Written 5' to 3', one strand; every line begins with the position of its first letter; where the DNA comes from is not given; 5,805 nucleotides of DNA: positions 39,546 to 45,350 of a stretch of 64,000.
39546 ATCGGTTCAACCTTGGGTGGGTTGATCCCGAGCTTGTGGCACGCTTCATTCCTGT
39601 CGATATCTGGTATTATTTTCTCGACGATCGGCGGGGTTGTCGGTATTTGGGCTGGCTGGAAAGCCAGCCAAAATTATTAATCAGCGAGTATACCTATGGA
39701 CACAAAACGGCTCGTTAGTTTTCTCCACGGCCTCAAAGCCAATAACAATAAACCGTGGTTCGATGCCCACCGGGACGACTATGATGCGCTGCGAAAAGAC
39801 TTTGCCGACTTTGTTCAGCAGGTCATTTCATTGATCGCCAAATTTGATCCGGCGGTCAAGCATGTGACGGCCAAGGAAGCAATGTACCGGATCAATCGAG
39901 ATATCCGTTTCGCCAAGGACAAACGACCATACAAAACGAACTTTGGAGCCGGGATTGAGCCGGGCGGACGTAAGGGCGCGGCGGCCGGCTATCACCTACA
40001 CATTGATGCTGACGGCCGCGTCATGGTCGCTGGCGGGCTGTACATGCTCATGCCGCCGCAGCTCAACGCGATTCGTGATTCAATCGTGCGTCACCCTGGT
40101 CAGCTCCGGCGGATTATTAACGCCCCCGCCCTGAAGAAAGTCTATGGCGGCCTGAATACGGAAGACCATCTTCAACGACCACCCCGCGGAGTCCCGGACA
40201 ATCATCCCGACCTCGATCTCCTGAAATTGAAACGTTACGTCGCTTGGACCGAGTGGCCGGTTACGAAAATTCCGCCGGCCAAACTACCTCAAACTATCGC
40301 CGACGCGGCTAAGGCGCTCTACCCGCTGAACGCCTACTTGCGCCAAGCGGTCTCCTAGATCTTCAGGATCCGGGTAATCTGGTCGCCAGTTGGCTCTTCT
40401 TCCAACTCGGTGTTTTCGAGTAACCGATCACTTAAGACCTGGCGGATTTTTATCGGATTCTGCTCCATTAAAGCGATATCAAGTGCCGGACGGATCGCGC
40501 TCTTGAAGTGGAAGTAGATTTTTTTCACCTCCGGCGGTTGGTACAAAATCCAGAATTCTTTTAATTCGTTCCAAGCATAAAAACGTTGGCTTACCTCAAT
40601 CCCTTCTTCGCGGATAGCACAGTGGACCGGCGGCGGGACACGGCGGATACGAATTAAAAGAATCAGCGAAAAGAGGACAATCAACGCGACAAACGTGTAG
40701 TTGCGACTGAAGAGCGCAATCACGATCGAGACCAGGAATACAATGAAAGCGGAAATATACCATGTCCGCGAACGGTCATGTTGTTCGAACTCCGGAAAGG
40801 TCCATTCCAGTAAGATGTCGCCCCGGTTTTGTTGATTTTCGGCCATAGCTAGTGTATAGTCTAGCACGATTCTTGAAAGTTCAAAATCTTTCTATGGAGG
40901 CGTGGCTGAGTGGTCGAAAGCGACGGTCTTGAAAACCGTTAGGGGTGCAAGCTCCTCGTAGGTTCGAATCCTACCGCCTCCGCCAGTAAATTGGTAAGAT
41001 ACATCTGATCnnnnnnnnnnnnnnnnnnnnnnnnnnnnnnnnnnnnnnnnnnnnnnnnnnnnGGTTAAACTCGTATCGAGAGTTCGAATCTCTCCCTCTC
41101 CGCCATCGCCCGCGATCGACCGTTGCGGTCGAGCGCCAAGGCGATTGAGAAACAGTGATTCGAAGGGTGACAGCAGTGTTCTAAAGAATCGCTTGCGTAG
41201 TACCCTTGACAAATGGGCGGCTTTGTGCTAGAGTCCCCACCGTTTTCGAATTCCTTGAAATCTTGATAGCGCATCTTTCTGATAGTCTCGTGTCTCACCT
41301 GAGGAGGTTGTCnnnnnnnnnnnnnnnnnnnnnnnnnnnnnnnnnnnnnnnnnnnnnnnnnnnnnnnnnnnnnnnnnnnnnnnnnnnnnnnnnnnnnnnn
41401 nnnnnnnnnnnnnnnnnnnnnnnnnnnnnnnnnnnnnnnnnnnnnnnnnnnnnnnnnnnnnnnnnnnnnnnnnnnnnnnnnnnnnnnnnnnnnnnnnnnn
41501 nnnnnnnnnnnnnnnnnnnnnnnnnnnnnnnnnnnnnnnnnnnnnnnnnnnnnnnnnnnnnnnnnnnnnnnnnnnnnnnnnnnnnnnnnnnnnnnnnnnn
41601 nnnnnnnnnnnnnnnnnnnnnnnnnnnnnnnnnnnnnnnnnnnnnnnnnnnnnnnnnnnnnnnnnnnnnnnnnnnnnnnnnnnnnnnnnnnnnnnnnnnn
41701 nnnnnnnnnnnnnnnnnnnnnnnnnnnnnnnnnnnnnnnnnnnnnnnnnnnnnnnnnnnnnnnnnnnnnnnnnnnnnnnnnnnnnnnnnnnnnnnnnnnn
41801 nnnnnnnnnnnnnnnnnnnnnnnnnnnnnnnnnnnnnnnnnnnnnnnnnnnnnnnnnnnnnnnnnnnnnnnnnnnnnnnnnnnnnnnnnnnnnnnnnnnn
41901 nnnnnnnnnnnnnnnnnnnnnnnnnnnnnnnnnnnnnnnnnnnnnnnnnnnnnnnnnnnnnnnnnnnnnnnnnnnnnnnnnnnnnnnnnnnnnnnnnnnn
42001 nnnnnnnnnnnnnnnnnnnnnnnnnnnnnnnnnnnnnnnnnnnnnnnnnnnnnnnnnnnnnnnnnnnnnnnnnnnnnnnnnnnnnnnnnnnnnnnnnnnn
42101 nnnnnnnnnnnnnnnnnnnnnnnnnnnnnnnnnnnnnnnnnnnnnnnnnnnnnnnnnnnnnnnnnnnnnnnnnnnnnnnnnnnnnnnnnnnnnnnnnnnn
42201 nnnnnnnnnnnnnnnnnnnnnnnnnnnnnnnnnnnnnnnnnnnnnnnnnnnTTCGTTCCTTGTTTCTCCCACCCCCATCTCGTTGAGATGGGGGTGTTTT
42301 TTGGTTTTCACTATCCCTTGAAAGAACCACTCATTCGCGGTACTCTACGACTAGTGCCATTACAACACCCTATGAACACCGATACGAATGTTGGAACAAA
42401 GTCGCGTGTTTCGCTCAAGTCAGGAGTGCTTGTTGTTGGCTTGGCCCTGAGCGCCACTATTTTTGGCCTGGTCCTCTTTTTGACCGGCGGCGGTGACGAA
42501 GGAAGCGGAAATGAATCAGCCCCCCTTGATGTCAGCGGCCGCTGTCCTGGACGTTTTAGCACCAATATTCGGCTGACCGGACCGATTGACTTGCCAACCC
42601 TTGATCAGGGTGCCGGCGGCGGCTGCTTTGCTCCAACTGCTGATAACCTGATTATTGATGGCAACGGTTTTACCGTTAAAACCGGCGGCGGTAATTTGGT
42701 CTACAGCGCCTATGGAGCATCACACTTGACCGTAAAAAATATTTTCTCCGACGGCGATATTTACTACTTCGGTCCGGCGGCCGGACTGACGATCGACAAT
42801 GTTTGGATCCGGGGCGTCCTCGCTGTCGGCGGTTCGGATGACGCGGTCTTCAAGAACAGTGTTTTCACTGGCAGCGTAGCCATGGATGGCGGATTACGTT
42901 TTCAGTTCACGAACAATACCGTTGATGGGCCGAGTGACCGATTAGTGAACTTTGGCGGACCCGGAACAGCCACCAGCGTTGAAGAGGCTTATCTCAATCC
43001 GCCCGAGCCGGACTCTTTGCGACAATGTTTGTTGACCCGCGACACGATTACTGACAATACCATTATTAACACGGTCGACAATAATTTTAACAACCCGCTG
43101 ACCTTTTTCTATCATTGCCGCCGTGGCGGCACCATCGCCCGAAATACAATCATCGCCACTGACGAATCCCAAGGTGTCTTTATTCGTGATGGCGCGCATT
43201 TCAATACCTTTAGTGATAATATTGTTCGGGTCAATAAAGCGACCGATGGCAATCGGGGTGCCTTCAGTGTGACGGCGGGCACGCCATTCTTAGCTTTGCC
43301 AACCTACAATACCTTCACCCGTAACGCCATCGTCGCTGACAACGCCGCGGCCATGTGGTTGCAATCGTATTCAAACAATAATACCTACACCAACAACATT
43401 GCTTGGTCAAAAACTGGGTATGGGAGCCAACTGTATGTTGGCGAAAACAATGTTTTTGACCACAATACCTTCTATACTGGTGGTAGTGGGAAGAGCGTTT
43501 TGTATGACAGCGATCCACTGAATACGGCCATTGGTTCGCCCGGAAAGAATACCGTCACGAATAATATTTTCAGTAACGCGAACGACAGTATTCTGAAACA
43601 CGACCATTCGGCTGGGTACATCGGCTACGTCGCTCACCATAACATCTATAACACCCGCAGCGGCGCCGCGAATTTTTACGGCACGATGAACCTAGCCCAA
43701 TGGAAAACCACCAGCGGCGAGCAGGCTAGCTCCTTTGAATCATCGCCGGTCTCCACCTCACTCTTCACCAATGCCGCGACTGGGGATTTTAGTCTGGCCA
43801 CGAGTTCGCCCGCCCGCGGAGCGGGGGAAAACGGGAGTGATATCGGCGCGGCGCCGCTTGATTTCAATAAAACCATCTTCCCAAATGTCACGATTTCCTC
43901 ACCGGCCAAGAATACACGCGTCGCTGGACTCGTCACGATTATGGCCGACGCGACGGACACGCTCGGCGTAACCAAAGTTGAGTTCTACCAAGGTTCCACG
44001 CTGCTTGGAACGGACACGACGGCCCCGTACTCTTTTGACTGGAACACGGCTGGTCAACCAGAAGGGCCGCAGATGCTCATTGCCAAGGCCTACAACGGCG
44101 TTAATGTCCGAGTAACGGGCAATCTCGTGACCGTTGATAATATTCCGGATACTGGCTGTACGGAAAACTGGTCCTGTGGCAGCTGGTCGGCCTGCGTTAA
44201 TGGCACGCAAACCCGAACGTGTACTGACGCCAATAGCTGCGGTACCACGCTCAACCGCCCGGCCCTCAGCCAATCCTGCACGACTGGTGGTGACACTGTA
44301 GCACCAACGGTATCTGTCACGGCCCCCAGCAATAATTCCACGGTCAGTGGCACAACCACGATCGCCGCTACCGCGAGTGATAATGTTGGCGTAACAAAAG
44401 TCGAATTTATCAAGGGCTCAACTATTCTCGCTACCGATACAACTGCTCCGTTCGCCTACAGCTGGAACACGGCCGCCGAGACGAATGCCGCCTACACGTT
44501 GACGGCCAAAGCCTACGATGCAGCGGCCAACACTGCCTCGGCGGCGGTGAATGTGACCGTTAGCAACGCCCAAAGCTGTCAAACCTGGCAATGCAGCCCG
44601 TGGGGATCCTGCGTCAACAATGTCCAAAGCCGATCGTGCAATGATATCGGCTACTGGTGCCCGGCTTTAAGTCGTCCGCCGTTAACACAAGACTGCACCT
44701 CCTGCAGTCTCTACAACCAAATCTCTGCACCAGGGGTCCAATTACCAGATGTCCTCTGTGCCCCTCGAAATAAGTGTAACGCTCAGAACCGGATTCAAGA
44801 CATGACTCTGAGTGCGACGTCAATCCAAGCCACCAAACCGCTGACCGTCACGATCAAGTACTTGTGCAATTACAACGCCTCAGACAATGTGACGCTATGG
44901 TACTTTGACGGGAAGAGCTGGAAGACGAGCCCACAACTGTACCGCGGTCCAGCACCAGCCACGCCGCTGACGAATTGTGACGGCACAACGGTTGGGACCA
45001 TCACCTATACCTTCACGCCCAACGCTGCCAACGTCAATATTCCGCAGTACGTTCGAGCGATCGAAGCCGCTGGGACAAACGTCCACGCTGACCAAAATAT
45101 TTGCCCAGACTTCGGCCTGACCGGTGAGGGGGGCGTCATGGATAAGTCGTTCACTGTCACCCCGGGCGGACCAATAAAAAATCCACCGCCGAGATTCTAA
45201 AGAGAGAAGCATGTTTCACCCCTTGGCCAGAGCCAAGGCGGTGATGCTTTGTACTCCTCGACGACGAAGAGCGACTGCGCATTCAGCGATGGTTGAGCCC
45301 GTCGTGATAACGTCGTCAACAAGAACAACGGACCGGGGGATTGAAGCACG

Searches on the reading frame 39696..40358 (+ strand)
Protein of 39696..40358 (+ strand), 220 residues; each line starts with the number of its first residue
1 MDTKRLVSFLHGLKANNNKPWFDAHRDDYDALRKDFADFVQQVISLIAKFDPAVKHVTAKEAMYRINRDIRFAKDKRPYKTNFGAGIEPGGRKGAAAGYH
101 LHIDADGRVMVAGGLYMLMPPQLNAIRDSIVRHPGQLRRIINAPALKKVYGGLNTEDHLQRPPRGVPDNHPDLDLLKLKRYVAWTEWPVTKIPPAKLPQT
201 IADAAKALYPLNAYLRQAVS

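Call 10: search_protein_families(library=pfam, proteins=[window:39696-40358:+], max_evalue=0.001)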
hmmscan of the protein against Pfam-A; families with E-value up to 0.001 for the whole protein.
window:39696-40358:+ (220 aa): 1 family
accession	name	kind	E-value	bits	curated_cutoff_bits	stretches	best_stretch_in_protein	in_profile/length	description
PF09365.15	DUF2461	-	4.5e-66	223.2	22.8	1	7-214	3-208/208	Conserved hypothetical protein (DUF2461)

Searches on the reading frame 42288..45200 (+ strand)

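Call 10: search_protein_families(library=pfam, proteins=[window:42288-45200:+], max_evalue=0.001)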
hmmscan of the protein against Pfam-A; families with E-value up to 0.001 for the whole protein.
window:42288-45200:+ (970 aa): 3 families
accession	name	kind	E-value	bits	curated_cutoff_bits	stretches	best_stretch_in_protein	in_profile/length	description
PF17957.7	Big_7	-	7e-37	126.3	24.1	2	532-593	1-64/70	Bacterial Ig domain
PF17161.10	DUF5123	-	6.6e-07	30.9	35.1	1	390-510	3-105/113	Domain of unknown function (DUF5123)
PF13229.12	Beta_helix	-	1.2e-06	28.6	25.9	1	339-441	55-148/158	Right handed beta helix region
